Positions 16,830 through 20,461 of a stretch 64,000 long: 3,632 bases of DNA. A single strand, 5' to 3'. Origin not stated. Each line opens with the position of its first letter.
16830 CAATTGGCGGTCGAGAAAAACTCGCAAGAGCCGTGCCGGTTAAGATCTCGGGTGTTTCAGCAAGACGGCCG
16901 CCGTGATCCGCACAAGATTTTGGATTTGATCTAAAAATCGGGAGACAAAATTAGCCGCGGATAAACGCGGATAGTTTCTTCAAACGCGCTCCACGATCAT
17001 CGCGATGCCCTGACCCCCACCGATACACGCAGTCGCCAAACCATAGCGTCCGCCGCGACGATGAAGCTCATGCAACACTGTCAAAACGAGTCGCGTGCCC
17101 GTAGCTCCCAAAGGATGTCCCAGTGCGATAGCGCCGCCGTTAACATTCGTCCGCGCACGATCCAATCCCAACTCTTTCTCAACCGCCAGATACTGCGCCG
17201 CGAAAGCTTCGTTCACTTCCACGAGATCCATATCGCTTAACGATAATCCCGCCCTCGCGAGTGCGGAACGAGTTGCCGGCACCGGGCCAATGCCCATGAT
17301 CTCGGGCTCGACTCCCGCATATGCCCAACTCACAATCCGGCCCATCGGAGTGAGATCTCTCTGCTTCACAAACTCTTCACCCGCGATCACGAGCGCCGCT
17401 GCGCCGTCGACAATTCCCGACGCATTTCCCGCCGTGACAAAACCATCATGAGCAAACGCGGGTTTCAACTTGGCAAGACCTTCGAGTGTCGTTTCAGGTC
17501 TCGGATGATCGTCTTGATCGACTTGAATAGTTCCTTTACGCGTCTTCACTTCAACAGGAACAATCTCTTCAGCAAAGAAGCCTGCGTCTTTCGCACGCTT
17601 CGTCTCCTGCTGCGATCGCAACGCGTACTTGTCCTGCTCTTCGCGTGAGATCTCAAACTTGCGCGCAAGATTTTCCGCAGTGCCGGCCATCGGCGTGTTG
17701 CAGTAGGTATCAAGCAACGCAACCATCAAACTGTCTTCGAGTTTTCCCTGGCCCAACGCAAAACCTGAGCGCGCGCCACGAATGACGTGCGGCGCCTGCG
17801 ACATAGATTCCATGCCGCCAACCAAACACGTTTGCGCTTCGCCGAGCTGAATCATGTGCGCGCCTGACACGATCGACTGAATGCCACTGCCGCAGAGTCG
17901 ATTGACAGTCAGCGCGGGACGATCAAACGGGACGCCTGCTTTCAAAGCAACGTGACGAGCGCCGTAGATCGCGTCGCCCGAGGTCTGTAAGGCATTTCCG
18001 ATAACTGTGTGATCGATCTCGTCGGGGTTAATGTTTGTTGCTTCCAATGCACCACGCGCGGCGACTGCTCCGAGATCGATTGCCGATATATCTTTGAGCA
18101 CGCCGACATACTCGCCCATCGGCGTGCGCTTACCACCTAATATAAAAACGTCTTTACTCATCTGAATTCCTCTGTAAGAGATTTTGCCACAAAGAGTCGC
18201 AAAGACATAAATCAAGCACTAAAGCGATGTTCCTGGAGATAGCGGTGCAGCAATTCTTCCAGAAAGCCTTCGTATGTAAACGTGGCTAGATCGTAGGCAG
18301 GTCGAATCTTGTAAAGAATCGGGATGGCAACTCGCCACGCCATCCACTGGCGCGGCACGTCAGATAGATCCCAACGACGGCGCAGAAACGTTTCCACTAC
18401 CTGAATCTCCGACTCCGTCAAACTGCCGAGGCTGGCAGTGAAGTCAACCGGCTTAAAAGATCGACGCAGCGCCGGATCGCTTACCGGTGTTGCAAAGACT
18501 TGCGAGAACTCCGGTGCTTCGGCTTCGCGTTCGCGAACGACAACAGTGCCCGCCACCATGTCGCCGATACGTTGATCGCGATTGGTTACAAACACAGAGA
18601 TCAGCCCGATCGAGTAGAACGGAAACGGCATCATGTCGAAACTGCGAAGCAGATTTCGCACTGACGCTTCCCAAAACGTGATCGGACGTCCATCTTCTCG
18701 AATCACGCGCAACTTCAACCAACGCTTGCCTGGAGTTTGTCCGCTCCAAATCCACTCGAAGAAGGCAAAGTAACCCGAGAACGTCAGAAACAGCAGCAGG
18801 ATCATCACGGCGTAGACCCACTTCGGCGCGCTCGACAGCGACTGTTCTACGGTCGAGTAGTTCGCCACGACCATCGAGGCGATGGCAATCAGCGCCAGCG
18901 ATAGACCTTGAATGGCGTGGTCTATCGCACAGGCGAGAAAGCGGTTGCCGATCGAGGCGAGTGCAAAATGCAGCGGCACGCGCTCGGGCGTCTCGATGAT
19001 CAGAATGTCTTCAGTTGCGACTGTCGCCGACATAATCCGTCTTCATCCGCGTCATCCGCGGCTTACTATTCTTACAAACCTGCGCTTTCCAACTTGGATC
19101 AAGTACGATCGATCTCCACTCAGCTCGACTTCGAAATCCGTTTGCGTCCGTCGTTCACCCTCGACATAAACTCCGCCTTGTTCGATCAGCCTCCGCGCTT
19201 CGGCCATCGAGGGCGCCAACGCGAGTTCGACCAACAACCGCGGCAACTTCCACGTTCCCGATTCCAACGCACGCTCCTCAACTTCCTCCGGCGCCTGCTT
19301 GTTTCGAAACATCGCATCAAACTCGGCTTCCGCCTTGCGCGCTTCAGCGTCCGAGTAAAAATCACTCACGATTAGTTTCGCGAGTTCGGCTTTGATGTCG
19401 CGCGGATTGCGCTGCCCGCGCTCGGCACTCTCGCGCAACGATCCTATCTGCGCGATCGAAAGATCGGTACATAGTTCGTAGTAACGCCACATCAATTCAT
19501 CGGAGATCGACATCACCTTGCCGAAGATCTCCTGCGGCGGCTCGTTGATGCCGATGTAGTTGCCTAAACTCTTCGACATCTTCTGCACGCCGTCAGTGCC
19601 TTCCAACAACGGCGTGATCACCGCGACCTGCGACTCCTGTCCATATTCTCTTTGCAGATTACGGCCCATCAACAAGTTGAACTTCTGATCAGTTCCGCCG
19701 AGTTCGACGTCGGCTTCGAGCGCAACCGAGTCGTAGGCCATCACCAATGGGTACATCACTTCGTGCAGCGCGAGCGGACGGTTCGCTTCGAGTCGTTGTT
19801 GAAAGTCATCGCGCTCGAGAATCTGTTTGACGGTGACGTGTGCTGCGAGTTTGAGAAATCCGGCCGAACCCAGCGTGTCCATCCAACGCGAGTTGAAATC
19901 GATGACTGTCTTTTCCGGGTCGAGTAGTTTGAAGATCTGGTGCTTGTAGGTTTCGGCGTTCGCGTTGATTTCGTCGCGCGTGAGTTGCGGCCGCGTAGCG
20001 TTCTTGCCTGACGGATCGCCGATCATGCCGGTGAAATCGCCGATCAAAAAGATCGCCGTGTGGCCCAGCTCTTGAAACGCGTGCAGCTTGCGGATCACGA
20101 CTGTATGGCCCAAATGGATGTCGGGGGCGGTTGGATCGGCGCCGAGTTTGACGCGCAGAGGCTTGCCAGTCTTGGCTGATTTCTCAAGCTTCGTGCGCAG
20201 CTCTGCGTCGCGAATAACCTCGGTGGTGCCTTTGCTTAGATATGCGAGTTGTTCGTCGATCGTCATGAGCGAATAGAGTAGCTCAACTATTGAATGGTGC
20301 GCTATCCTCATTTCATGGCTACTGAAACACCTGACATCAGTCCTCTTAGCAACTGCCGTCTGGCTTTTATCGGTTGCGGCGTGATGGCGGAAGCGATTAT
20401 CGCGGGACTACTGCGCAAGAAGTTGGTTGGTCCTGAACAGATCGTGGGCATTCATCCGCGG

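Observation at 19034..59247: Unrelated proteins end in the same repeat-encoded tails, because the repeats supply the stop codon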

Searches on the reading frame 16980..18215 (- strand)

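Call 37: search_protein_families(library=pfam, proteins=[window:16980-18215:-])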
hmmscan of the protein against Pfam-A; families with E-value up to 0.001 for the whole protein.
window:16980-18215:- (411 aa): 3 families
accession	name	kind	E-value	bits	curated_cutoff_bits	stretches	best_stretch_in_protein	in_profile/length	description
PF00108.29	Thiolase_N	-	6.1e-87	291.7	26.4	1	23-280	1-259/260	Thiolase, N-terminal domain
PF02803.24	Thiolase_C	-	5.5e-52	175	27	1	289-410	2-123/123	Thiolase, C-terminal domain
PF00109.32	ketoacyl-synt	-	0.00099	19.2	20.8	0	100-151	166-217/252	Beta-ketoacyl synthase, N-terminal domain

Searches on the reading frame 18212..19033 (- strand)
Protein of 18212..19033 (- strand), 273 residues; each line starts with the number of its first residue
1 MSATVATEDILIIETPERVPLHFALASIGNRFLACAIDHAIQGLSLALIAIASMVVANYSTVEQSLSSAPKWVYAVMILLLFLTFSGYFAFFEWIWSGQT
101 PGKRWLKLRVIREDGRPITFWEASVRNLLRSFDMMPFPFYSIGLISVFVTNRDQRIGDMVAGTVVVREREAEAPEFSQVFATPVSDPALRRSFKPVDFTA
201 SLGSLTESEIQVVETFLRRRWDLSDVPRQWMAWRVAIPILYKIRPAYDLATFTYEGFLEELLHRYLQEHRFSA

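Call 38: search_protein_families(library=pfam, proteins=[window:18212-19033:-])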
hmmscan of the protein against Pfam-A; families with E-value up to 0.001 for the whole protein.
window:18212-19033:- (273 aa): 1 family
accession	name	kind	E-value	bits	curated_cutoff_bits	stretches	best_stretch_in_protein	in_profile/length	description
PF06271.18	RDD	-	7.6e-24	85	24.1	1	25-162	1-137/137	RDD family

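Call 49: find_homologous_proteins(query=window:18212-19033:-, max_evalue=1e-40)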
Query window:18212-19033:- (273 aa): 5337 proteins with E <= 1e-40 among 8000 candidates; the best 120 are listed.
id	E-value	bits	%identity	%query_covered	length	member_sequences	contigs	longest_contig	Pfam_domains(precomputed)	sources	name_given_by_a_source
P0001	9.5e-175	597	98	100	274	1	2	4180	PF06271.19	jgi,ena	-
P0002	4.7e-170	582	95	100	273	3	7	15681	PF06271.19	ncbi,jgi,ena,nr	ncbi:MAG TPA: RDD family protein [Pyrinomonadaceae bacterium]|nr:RDD family protein [Pyrinomonadacea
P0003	2.2e-169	579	95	100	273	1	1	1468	PF06271.19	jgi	jgi:uncharacterized RDD family membrane protein YckC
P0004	7.8e-169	578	94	100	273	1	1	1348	PF06271.19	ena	-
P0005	1.3e-168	577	93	100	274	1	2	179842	PF06271.19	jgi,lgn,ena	-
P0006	2.8e-168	576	93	100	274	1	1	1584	PF06271.19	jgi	-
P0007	8.5e-166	568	91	100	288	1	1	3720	PF06271.19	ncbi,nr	ncbi:MAG TPA: RDD family protein, partial [Pyrinomonadaceae bacterium]|nr:RDD family protein [Pyrino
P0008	1.9e-165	567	91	100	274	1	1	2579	PF06271.19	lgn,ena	-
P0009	2.3e-165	566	92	100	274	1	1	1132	PF06271.19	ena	-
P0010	5.6e-164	562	90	100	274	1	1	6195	PF06271.19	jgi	jgi:uncharacterized RDD family membrane protein YckC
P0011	8.9e-164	561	92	100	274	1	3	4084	PF06271.19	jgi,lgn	jgi:uncharacterized RDD family membrane protein YckC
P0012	2.5e-163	560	92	100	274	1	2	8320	PF06271.19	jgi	-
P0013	1.4e-162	557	89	100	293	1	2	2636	PF06271.19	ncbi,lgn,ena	-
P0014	1.7e-162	557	89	100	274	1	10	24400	PF06271.19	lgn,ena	-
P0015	2.5e-162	556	90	100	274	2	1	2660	PF06271.19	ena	-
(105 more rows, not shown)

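Call 50: find_encoding_contigs(protein=P0001, flank=10000, max_places=4)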
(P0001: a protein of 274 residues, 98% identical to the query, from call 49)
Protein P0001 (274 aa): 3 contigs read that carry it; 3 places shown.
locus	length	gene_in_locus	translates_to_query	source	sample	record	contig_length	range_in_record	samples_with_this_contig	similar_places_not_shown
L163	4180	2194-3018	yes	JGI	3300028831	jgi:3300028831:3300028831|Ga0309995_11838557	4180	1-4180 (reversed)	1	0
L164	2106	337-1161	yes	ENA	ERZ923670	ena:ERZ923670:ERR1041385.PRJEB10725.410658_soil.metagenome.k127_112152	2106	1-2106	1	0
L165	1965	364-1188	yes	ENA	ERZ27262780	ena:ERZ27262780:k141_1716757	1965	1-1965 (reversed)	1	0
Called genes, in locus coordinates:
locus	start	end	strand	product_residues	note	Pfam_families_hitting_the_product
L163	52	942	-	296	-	PF03807:F420_oxidored, PF14748:P5CR_dimer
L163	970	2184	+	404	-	PF00579:tRNA-synt_1b, PF22421:SYY_C-terminal, PF01479:S4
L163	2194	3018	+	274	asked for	PF06271:RDD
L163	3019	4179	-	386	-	?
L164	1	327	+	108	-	?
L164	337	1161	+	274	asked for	PF06271:RDD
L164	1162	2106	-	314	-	?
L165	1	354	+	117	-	?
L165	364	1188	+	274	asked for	PF06271:RDD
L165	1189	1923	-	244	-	PF03572:Peptidase_S41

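Call 51: find_encoding_contigs(protein=P0002, flank=10000, max_places=6)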
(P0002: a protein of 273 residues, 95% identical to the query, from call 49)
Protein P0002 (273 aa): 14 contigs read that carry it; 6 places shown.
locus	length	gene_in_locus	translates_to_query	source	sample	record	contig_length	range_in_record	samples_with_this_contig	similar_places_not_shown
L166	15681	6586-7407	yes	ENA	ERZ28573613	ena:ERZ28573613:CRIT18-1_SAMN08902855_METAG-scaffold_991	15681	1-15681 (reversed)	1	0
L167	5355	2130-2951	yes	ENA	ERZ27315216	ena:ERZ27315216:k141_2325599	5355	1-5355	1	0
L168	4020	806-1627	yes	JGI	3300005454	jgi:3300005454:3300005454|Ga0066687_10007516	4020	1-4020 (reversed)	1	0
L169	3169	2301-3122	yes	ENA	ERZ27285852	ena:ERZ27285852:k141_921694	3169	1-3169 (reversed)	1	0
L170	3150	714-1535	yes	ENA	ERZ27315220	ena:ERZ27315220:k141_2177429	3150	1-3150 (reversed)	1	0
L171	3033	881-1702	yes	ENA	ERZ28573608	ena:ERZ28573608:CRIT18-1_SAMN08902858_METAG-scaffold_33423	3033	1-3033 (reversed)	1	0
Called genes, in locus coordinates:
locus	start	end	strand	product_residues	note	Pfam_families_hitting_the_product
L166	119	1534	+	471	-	PF13522:GATase_6, PF13537:GATase_7, PF00156:Pribosyltran (weak)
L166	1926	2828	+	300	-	PF00753:Lactamase_B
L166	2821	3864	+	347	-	PF00586:AIRS, PF02769:AIRS_C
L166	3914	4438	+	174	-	PF00551:Formyl_trans_N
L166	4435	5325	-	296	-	PF03807:F420_oxidored, PF14748:P5CR_dimer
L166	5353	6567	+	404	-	PF00579:tRNA-synt_1b, PF22421:SYY_C-terminal, PF01479:S4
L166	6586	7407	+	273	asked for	PF06271:RDD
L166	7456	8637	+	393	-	PF00108:Thiolase_N, PF02803:Thiolase_C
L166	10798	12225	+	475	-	PF00593:TonB_dep_Rec_b-barrel (weak), PF25183:OMP_b-brl_4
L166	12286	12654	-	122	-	PF00581:Rhodanese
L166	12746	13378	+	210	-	PF00890:FAD_binding_2 (weak), PF01134:GIDA, PF03486:HI0933_like (faint), PF07992:Pyr_redox_2, PF12831:FAD_oxidored, PF13450:NAD_binding_8 (faint), PF13738:Pyr_redox_3 (weak)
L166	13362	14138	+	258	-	PF07992:Pyr_redox_2, PF02852:Pyr_redox_dim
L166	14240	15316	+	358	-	PF00676:E1_dh, PF13292:DXP_synthase_N (weak)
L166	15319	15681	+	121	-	?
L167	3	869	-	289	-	?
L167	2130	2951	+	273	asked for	PF06271:RDD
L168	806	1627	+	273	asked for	PF06271:RDD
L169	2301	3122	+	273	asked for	PF06271:RDD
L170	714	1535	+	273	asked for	PF06271:RDD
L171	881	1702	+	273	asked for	PF06271:RDD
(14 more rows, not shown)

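Call 52: find_encoding_contigs(protein=P0005, flank=10000, max_places=3)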
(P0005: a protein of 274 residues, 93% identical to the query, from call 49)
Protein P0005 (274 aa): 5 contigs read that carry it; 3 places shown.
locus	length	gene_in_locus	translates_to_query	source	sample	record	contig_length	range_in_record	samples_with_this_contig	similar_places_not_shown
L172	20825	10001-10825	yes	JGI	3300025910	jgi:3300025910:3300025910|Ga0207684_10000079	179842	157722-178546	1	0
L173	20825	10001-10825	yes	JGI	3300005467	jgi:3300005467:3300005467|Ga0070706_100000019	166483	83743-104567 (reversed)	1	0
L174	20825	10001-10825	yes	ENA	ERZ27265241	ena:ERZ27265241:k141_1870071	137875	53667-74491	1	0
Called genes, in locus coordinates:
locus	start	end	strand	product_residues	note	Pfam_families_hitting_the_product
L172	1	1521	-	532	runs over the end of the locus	PF00089:Trypsin, PF13365:Trypsin_2, PF00595:PDZ (faint), PF13180:PDZ_2, PF17820:PDZ_6 (weak), PF13180:PDZ_2 (weak)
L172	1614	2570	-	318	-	PF08240:ADH_N, PF16912:Glu_dehyd_C (weak), PF00107:ADH_zinc_N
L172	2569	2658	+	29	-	-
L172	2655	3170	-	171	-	-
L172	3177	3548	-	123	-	PF00034:Cytochrom_C, PF13442:Cytochrome_CBB3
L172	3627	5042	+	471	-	PF13522:GATase_6, PF13537:GATase_7, PF00156:Pribosyltran (weak)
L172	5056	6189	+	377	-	PF00753:Lactamase_B, PF23023:Anti-Pycsar_Apyc1 (weak)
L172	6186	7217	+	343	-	PF00586:AIRS, PF02769:AIRS_C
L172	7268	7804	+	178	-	PF00551:Formyl_trans_N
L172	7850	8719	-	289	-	PF03807:F420_oxidored, PF14748:P5CR_dimer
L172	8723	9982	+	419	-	PF00579:tRNA-synt_1b, PF22421:SYY_C-terminal, PF01479:S4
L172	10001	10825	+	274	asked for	PF06271:RDD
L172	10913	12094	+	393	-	PF00108:Thiolase_N, PF02803:Thiolase_C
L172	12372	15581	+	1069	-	PF13620:CarboxypepD_reg, PF13715:CarbopepD_reg_2, PF25183:OMP_b-brl_4, PF00593:TonB_dep_Rec_b-barrel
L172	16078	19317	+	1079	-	PF13620:CarboxypepD_reg, PF13715:CarbopepD_reg_2, PF17210:SdrD_B (faint), PF25183:OMP_b-brl_4, PF00593:TonB_dep_Rec_b-barrel (weak), PF25183:OMP_b-brl_4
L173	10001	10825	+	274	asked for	PF06271:RDD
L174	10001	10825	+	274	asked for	PF06271:RDD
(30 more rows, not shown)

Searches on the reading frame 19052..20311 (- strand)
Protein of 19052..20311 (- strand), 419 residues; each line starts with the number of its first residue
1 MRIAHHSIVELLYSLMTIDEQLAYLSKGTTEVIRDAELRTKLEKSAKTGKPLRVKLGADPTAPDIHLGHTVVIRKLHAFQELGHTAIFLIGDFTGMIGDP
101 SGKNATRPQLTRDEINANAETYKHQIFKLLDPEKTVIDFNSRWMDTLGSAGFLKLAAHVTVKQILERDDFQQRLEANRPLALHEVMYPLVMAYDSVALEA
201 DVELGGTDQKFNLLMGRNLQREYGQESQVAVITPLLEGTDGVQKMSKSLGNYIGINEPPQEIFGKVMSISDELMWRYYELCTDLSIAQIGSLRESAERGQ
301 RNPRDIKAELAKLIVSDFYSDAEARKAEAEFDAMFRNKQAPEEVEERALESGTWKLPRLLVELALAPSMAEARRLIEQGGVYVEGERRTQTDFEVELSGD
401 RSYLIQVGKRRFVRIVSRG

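Call 8: search_protein_families(library=pfam, proteins=[window:19052-20311:-])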
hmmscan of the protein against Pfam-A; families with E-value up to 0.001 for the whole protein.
window:19052-20311:- (419 aa): 3 families
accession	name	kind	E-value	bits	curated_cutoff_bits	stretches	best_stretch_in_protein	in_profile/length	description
PF00579.31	tRNA-synt_1b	-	6.7e-76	255.8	21.1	1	49-335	3-291/292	tRNA synthetases class I (W and Y)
PF01479.30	S4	-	5.7e-09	36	22.8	1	356-400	3-46/48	S4 domain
PF22421.1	SYY_C-terminal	-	7.8e-09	35.7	27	1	339-413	4-81/83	Tyrosine--tRNA ligase SYY-like C-terminal domain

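Call 9: find_related_loci(query=window:19052-20311:-, collection=genome_contigs, flank=10000)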
Query window:19052-20311:- (419 aa) in genome_contigs; peptide patterns used: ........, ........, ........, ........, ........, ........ (x = any residue, [..] = any of these).
476 stretches matched a pattern; 352 encode a relative of the query (tblastn E <= 1e-3); the best 80 are kept; 80 distinct loci.
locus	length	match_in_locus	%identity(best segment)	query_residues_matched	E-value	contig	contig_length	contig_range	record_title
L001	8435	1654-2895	86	2-415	0e+0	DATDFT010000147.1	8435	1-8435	MAG TPA_asm: Pyrinomonadaceae bacterium isolate SMAG_U233 k141_876812, whole genome shotgun sequence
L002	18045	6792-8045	85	1-418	0e+0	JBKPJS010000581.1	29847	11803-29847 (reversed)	MAG: Acidobacteriota bacterium isolate GS_HAYS_MAG_00138 GS_HAYS_000003110251, whole genome shotgun sequence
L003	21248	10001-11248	85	1-416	0e+0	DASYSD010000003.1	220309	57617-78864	MAG TPA_asm: Pyrinomonadaceae bacterium isolate SMAG_U4529 k141_3953762, whole genome shotgun sequence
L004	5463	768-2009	86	2-415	0e+0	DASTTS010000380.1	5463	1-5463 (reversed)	MAG TPA_asm: Pyrinomonadaceae bacterium isolate SMAG_U2312 k141_878617, whole genome shotgun sequence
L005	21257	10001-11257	85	1-419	0e+0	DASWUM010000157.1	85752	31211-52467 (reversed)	MAG TPA_asm: Pyrinomonadaceae bacterium isolate SMAG_U3603 k141_228726, whole genome shotgun sequence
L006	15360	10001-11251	86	2-415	0e+0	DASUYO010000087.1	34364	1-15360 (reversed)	MAG TPA_asm: Pyrinomonadaceae bacterium isolate SMAG_U1897 k141_1628632, whole genome shotgun sequence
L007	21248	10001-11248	85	1-416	0e+0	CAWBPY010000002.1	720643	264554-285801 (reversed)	MAG: uncultured Acidobacteriota bacterium isolate MFD09206.bin.1.119 genome assembly, contig: contig_18192, whole genome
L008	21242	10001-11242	85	1-415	0e+0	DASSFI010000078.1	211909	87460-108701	MAG TPA_asm: Pyrinomonadaceae bacterium isolate SMAG_U1001 k141_974255, whole genome shotgun sequence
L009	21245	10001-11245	84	1-415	0e+0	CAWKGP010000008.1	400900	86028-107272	MAG: uncultured Acidobacteriota bacterium isolate MFD09206.bin.2.183 genome assembly, contig: contig_39049, whole genome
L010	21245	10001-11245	85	2-416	0e+0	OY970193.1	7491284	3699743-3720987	MAG: uncultured Acidobacteriota bacterium isolate MFD09206.bin.1.42 genome assembly, chromosome: 1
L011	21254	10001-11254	83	1-418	0e+0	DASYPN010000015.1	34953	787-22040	MAG TPA_asm: Pyrinomonadaceae bacterium isolate SMAG_U4457 k141_2398697, whole genome shotgun sequence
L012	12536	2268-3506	84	1-416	0e+0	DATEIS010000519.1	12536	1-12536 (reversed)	MAG TPA_asm: Pyrinomonadaceae bacterium isolate SMAG_U8844 k141_2504002, whole genome shotgun sequence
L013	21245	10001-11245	84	1-415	0e+0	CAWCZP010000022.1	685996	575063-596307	MAG: uncultured Acidobacteriota bacterium isolate MFD09206.bin.2.100 genome assembly, contig: contig_8461, whole genome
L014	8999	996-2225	85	2-415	0e+0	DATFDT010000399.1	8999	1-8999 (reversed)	MAG TPA_asm: Pyrinomonadaceae bacterium isolate SMAG_U8587 k141_1871487, whole genome shotgun sequence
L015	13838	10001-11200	87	16-415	0e+0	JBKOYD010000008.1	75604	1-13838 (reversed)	MAG: Acidobacteriota bacterium isolate GB_HAYS_MAG_00070 GB_HAYS_000001392813, whole genome shotgun sequence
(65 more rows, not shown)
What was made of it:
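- Source organism: all 80 tyrS loci are Pyrinomonadaceae or Acidobacteriota (call 9).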

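Call 45: find_encoding_contigs(protein=window:19052-20311:-, flank=10000, max_places=10)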
Protein window:19052-20311:- (419 aa): no gene with exactly this product is on record in the collection.
